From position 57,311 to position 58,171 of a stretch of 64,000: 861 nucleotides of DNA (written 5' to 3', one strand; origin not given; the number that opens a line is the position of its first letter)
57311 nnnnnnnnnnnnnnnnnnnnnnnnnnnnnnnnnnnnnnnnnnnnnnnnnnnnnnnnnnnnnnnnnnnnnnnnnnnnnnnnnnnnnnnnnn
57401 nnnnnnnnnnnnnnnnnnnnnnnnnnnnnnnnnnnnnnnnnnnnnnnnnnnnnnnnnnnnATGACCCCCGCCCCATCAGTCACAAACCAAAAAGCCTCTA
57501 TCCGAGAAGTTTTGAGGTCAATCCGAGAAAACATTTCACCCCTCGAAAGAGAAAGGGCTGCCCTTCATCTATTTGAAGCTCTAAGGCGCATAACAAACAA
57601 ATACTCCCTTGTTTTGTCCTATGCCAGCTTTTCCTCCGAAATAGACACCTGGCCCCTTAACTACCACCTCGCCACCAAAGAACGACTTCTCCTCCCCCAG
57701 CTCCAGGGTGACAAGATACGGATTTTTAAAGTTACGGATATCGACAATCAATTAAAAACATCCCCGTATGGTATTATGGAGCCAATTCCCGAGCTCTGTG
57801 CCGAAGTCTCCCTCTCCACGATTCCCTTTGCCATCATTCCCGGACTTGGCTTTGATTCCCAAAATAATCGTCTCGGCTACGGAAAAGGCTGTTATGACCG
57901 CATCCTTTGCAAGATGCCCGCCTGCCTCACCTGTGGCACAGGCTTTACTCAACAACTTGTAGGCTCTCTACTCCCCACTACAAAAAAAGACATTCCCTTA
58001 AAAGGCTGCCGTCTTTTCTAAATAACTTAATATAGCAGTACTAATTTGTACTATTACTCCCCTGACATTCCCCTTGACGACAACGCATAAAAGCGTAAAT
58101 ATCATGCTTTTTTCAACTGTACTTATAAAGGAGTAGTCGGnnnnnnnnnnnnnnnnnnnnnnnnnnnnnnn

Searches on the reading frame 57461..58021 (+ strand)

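Call 74: search_protein_families(library=pfam, proteins=[window:57461-58021:+], max_evalue=0.0001)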
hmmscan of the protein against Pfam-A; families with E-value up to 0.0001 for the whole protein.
window:57461-58021:+ (186 aa): 1 family
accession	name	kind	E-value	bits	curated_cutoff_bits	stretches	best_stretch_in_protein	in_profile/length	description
PF01812.26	5-FTHF_cyc-lig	-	1.1e-22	81.2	27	1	11-181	1-181/186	5-formyltetrahydrofolate cyclo-ligase family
